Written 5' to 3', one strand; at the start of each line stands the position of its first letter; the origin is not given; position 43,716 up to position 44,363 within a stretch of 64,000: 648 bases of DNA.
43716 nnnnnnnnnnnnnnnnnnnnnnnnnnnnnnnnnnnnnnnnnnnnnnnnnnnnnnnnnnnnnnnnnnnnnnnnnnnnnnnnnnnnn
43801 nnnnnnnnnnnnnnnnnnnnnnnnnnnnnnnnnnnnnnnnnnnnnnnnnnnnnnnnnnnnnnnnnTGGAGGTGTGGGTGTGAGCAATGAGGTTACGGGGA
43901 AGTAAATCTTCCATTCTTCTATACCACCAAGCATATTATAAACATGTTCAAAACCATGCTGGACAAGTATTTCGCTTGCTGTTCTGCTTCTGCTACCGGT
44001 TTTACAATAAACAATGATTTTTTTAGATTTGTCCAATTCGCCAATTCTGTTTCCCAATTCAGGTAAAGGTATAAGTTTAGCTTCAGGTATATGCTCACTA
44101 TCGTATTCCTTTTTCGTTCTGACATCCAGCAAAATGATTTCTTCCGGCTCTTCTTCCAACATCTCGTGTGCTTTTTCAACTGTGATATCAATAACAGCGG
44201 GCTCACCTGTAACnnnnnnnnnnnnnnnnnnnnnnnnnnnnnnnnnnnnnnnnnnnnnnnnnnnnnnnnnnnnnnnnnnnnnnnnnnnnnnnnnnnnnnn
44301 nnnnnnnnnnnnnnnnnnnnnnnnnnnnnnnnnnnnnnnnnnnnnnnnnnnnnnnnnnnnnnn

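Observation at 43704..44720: Cell-surface-anchored rhodanese fused to a cohesin domain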

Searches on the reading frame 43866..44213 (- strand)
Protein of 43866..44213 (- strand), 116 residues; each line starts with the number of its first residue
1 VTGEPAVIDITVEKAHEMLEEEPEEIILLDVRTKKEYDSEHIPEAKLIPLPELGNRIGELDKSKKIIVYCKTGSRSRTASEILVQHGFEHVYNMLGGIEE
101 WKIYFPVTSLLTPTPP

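Call 51: search_protein_representatives(protein=window:43866-44213:-)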
Query: 116 residues. Proteins with E-value up to 0.001 (for the whole library): 39305; up to 1e-10: 5490; up to 1e-30: 53. The best 150 are listed.
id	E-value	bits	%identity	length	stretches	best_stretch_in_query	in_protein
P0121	1.2e-75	267.2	55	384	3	7-108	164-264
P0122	6.3e-75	264.8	51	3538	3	7-101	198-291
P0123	4.3e-56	204.1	26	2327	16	27-101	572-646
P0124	5.6e-55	200.5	42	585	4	9-102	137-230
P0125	1.5e-53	196.0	40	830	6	17-101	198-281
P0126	2.3e-52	192.1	33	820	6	27-103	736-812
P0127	3.9e-51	188.1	41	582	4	23-103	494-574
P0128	1.7e-50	186.1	41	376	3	9-108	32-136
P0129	2.0e-48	179.4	46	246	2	4-107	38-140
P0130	2.2e-48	179.3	47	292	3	5-100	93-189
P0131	1.4e-47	176.7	40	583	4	6-102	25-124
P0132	5.2e-43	162.0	28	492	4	9-103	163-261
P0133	8.8e-42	158.0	38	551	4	27-107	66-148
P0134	1.6e-41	157.1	41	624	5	8-107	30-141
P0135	4.3e-41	155.8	36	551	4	10-108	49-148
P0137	1.8e-40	153.8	49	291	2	10-101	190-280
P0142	5.9e-38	145.7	68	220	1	6-115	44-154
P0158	7.0e-35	135.8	68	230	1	2-113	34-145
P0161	4.5e-34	133.2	43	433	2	5-102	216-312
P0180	1.4e-28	115.5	62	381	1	6-103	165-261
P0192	2.5e-27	111.4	55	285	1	3-109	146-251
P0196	6.0e-27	110.2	55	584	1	4-102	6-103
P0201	1.6e-26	108.8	57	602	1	7-102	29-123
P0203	3.8e-26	107.6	57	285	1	9-101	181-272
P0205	4.2e-26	107.5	53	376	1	6-104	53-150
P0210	5.4e-26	107.1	58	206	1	7-113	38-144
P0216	8.1e-26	106.6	56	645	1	6-102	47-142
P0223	2.4e-25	105.0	54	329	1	6-115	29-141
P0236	1.6e-24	102.4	56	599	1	7-102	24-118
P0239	2.7e-24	101.6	53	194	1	8-115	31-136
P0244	4.9e-24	100.8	56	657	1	7-102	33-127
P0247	6.0e-24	100.5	57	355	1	7-110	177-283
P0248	6.6e-24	100.4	53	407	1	6-109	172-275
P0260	1.4e-23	99.3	54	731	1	7-107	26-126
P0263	1.6e-23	99.1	55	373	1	5-114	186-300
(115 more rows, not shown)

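Call 53: search_protein_families(library=pfam, proteins=[P0196, P0201, P0216, P0236, P0244, P0260, P0142, P0158, P0121, P0122], max_evalue=0.001)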
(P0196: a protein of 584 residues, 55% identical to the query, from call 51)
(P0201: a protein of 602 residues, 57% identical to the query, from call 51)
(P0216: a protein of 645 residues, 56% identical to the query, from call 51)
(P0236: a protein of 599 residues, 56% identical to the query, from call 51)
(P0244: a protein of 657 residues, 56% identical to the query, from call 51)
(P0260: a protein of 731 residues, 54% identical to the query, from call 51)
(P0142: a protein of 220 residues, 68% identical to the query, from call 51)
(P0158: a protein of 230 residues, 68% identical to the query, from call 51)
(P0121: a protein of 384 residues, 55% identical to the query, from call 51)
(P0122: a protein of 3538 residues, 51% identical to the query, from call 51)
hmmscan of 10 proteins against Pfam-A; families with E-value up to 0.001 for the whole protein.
P0196 (584 aa): 4 families
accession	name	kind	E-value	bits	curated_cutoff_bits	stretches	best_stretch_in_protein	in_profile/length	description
PF00581.25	Rhodanese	-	5.8e-20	72.1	22.2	1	17-105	5-102/102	Rhodanese-like domain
PF00404.24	Dockerin_1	-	9.5e-07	29.4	22.9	1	527-576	2-52/57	Dockerin type I domain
PF13620.12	CarboxypepD_reg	-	0.00022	21.9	32.3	0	444-482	5-43/82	Carboxypeptidase regulatory-like domain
PF11974.14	bMG3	-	0.00057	20.2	34.9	0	449-513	24-84/103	Bacterial alpha-2-macroglobulin MG3 domain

P0201 (602 aa): 3 families
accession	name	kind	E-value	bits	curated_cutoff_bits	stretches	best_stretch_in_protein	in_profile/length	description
PF00581.25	Rhodanese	-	1.1e-22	80.8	22.2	1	34-124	2-101/102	Rhodanese-like domain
PF00404.24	Dockerin_1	-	1.2e-07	32.3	22.9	1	544-596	1-54/57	Dockerin type I domain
PF11974.14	bMG3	-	0.00073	19.9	34.9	0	467-504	25-62/103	Bacterial alpha-2-macroglobulin MG3 domain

P0216 (645 aa): 2 families
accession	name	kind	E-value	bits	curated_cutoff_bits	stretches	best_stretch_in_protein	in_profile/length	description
PF00581.25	Rhodanese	-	3.6e-21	76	22.2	1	53-143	2-101/102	Rhodanese-like domain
PF00404.24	Dockerin_1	-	5.6e-05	23.7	22.9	1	587-638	3-54/57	Dockerin type I domain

P0236 (599 aa): 3 families
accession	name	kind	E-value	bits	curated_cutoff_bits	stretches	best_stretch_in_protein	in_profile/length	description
PF00581.25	Rhodanese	-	5e-20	72.3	22.2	1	29-119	2-101/102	Rhodanese-like domain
PF00404.24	Dockerin_1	-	3.8e-05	24.2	22.9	1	541-589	1-50/57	Dockerin type I domain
PF11974.14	bMG3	-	0.00047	20.5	34.9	0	460-531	17-85/103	Bacterial alpha-2-macroglobulin MG3 domain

P0244 (657 aa): 4 families
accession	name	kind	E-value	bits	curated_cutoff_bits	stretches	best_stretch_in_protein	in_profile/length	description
PF05048.19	NosD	-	5.9e-32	111.3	23.6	2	207-384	14-182/212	Periplasmic copper-binding protein (NosD)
PF13229.12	Beta_helix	-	4.1e-30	104.9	25.9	3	262-395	2-138/158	Right handed beta helix region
PF00581.25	Rhodanese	-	4.3e-18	66.1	22.2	1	37-128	1-101/102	Rhodanese-like domain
PF07602.17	DUF1565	-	4.1e-09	36.6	20.3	1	186-287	91-203/257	Protein of unknown function (DUF1565)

P0260 (731 aa): 3 families
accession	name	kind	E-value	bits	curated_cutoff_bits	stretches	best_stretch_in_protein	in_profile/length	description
PF13229.12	Beta_helix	-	1.3e-42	145.6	25.9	4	252-399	2-147/158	Right handed beta helix region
PF05048.19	NosD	-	4e-41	141.2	23.6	3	270-419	57-212/212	Periplasmic copper-binding protein (NosD)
PF00581.25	Rhodanese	-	1.1e-17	64.7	22.2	1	30-120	1-100/102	Rhodanese-like domain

P0142 (220 aa): 1 family
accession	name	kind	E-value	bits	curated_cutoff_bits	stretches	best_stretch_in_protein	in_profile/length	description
PF00581.25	Rhodanese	-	1.6e-18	67.4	22.2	1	60-140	11-100/102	Rhodanese-like domain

P0158 (230 aa): 1 family
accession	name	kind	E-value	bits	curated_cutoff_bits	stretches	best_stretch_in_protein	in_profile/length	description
PF00581.25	Rhodanese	-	1.9e-22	80.1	22.2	1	44-136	2-101/102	Rhodanese-like domain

P0121 (384 aa): 1 family
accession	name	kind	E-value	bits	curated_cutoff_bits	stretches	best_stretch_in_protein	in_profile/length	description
PF00581.25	Rhodanese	-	1.9e-62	208.5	22.2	3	277-369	1-101/102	Rhodanese-like domain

P0122 (3538 aa): 8 families
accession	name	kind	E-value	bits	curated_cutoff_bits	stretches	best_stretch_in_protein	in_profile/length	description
PF05048.19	NosD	-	5.2e-148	490.5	23.6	11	1935-2103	39-212/212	Periplasmic copper-binding protein (NosD)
PF13229.12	Beta_helix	-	2.6e-141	466.3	25.9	11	2498-2653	1-158/158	Right handed beta helix region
PF00581.25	Rhodanese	-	1.2e-53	180.2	22.2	3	433-515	9-101/102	Rhodanese-like domain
PF24595.1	DUF7619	-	5.7e-14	52.8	27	2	1556-1610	1-58/133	Domain of unknown function (DUF7619)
PF18911.6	PKD_4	-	6.4e-07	29.8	27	1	3157-3236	1-75/85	PKD domain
PF16785.10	SMBP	-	1.4e-05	25.7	29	0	3267-3383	21-109/111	Small metal-binding protein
PF02412.23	TSP_3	-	6.5e-05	23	25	1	768-791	13-36/36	Thrombospondin type 3 repeat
PF05345.18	He_PIG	-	7.3e-05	23.6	24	1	1289-1359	25-92/96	Putative Ig domain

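Call 54: list_cluster_members(proteins=[P0196, P0201, P0244, P0260, P0142, P0158, P0210, P0122, P0121, P0192])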
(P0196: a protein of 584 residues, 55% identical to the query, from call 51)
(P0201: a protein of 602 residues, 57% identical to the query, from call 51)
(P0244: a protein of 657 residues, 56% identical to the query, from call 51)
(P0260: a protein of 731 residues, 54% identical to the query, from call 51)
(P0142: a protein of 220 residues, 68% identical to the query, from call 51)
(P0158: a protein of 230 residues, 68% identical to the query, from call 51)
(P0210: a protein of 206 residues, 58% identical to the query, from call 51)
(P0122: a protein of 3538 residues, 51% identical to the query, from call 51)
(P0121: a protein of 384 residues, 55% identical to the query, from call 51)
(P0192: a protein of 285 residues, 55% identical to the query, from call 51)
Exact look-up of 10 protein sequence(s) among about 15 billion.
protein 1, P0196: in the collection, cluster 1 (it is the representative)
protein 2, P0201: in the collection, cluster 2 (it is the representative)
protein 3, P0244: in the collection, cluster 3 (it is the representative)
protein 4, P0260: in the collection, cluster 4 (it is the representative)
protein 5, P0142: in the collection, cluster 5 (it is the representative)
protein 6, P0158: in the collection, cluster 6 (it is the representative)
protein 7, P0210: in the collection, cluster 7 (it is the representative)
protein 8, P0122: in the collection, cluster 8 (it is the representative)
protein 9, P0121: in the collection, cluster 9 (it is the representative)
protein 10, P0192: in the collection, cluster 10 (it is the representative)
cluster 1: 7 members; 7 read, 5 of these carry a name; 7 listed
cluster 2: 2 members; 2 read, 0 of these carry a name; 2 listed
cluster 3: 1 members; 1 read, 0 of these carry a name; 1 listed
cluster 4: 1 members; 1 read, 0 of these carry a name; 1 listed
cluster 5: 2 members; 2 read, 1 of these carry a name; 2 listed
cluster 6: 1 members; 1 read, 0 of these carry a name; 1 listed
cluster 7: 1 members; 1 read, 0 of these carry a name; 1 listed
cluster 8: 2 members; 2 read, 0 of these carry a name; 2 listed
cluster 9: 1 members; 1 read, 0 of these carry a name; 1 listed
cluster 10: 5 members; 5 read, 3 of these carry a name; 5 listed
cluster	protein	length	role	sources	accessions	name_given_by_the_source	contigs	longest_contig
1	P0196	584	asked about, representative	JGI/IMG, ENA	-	rhodanese-related sulfurtransferase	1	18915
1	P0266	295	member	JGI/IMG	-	hypothetical protein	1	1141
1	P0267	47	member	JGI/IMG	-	hypothetical protein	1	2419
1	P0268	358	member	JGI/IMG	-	hypothetical protein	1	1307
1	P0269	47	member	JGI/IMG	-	hypothetical protein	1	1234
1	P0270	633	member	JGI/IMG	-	-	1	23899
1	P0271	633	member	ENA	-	-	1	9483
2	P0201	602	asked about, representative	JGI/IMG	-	-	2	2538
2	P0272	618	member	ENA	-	-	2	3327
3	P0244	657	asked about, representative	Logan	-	-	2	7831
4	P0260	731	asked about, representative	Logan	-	-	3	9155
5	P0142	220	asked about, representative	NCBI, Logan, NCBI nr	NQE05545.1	Thiosulfate sulfurtransferase GlpE [ANME-1 cluster archaeon GoMg1]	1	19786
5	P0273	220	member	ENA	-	-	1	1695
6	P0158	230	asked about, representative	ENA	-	-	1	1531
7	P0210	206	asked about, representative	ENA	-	-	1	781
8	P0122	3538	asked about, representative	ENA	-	-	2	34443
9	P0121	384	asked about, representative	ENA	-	-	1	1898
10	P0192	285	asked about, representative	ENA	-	-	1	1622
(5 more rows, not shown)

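Call 69: find_encoding_contigs(protein=P0142, flank=8000, max_places=1)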
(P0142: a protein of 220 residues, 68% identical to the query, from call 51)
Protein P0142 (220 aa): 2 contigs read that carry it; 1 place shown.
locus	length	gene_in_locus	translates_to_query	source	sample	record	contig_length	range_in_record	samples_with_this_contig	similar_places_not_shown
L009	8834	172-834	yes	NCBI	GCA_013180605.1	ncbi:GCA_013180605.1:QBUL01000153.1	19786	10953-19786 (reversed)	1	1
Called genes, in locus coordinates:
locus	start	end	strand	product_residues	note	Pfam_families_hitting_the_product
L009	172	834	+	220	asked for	PF00581:Rhodanese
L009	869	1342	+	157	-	-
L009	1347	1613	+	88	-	-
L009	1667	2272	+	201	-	PF01497:Peripla_BP_2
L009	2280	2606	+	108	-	-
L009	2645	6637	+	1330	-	PF02514:CobN-Mg_chel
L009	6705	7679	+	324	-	PF07670:Gate (weak)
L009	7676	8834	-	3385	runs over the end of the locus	PF07705:CARDB, PF11824:DUF3344, PF07705:CARDB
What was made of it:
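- Closest known: Other exported rhodanese modules found in this session: rhodanese plus dockerin. Different: P0142 lies at a different locus, next to a periplasmic binding protein and a CobN-like gene (call 69).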

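Call 70: find_encoding_contigs(protein=P0196, flank=8000, max_places=1)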
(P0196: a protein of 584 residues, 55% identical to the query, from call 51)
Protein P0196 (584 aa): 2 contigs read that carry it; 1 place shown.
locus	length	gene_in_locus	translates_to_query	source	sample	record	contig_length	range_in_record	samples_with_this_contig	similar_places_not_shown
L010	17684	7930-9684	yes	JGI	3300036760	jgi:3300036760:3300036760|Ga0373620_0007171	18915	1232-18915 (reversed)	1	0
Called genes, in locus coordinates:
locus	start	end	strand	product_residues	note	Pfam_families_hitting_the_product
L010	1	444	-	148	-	?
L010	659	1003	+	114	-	-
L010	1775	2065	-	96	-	-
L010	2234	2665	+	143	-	-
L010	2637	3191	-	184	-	-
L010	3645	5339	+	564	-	PF05048:NosD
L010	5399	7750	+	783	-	PF05048:NosD, PF00404:Dockerin_1 (weak)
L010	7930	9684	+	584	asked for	PF00581:Rhodanese, PF00404:Dockerin_1 (weak)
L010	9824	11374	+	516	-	PF00801:PKD, PF18911:PKD_4, PF00801:PKD, PF18911:PKD_4, PF00404:Dockerin_1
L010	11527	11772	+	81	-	PF07521:RMMBL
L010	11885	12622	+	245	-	-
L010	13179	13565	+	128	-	-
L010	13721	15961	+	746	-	PF01841:Transglut_core (weak), PF00404:Dockerin_1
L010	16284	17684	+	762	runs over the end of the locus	PF00496:SBP_bac_5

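Call 74: search_protein_families(library=pfam, proteins=[P0180, P0247, P0248, P0263, P0203, P0192, P0223, P0137, P0161, P0205], max_evalue=0.01)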
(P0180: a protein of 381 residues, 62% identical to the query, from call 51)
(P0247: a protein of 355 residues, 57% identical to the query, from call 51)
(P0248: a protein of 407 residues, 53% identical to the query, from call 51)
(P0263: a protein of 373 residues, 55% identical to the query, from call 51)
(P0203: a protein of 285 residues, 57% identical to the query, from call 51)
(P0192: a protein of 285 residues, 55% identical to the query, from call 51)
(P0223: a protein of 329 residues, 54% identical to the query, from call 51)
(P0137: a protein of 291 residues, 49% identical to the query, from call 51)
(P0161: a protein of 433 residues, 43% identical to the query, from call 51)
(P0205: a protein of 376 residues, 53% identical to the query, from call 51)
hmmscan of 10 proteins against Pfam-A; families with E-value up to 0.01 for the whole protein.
P0180 (381 aa): 6 families
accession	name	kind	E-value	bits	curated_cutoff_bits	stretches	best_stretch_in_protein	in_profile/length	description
PF00581.25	Rhodanese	-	1.4e-25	90.1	22.2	1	170-262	1-102/102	Rhodanese-like domain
PF00963.24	Cohesin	-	2.4e-09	38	24.1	1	34-145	4-122/139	Cohesin domain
PF13620.12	CarboxypepD_reg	-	1.2e-08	35.6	32.3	1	273-330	2-65/82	Carboxypeptidase regulatory-like domain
PF13715.12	CarbopepD_reg_2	-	2.2e-06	28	32.2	1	273-332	1-63/88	CarboxypepD_reg-like domain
PF17210.9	SdrD_B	-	0.0082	16.8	29.7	0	296-333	40-78/112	SdrD B-like domain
PF08308.17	PEGA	-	0.0092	16.3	20.8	0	306-336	27-58/71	PEGA domain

P0247 (355 aa): 3 families
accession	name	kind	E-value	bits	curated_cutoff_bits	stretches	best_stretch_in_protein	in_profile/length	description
PF00581.25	Rhodanese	-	2.9e-14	53.8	22.2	1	181-275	1-100/102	Rhodanese-like domain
PF00963.24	Cohesin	-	3.6e-11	43.9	24.1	1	37-147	3-116/139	Cohesin domain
PF01729.25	QRPTase_C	-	0.0056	16.9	23.1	0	182-266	66-153/169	Quinolinate phosphoribosyl transferase, C-terminal domain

P0248 (407 aa): 5 families
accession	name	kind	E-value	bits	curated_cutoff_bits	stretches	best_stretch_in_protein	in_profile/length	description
PF00581.25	Rhodanese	-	1.3e-19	71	22.2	1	182-267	6-100/102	Rhodanese-like domain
PF00085.26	Thioredoxin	-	2.8e-11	43.8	23.5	1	293-366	10-83/103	Thioredoxin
PF13728.12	TraF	-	6.7e-10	39.6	23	1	291-368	118-206/224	F plasmid transfer operon protein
PF13098.12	Thioredoxin_2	-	2.6e-05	24.9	27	1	297-382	2-99/104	Thioredoxin-like domain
PF13848.12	Thioredoxin_6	-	0.00014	22.2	27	1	290-380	83-176/184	Thioredoxin-like domain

P0263 (373 aa): 2 families
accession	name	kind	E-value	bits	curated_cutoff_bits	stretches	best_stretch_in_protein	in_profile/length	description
PF00581.25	Rhodanese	-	5.9e-15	56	22.2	1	192-288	1-101/102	Rhodanese-like domain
PF00963.24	Cohesin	-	4.4e-12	46.8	24.1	1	35-166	3-136/139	Cohesin domain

P0203 (285 aa): 1 family
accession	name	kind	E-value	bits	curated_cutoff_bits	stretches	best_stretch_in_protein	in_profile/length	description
PF00581.25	Rhodanese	-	3.1e-23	82.6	22.2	1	184-274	2-101/102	Rhodanese-like domain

P0192 (285 aa): 2 families
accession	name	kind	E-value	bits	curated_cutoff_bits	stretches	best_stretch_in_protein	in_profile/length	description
PF00581.25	Rhodanese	-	5.2e-21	75.4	22.2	1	156-244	3-101/102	Rhodanese-like domain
PF18204.6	PGF-CTERM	-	8.5e-06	26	18.8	1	258-274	1-17/23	PGF-CTERM motif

P0223 (329 aa): 6 families
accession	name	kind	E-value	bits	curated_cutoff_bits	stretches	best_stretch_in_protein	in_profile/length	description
PF00581.25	Rhodanese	-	1.1e-20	74.4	22.2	1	34-131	1-102/102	Rhodanese-like domain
PF00578.27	AhpC-TSA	-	6e-16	59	26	1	150-263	4-122/124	AhpC/TSA family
PF08534.16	Redoxin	-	5.8e-13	49.3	26.6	1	151-267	6-133/148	Redoxin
PF02630.20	SCO1-SenC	-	1.2e-07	32.2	22.8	1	152-230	2-86/134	SCO1/SenC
PF13905.12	Thioredoxin_8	-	4.4e-05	24.2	27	1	171-262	1-94/94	Thioredoxin-like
PF00255.25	GSHPx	-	0.00098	19.1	27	1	155-206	5-55/108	Glutathione peroxidase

P0137 (291 aa): 1 family
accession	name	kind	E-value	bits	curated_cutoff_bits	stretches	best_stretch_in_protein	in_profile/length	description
PF00581.25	Rhodanese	-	7e-42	142.5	22.2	2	192-282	2-101/102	Rhodanese-like domain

P0161 (433 aa): 2 families
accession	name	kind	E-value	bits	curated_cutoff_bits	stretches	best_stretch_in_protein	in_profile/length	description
PF00581.25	Rhodanese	-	1.3e-36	125.6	22.2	2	222-313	1-101/102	Rhodanese-like domain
PF04203.18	Sortase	-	3.9e-31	107.8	26.6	1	89-208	1-122/125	Sortase domain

P0205 (376 aa): 5 families
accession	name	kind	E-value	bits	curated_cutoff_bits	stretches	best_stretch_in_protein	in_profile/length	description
PF05048.19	NosD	-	2.4e-20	73.3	23.6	1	200-374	9-188/212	Periplasmic copper-binding protein (NosD)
PF00581.25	Rhodanese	-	1.9e-18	67.2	22.2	1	61-148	4-100/102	Rhodanese-like domain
PF13229.12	Beta_helix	-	1.3e-12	48.1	25.9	1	212-354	3-156/158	Right handed beta helix region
PF12708.12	Pect-lyase_RHGA_epim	-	0.001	19.4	27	1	160-337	20-207/213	Rhamnogalacturonase A/epimerase, pectate lyase-like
PF01095.25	Pectinesterase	-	0.0031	16.8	27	1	157-209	11-70/298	Pectinesterase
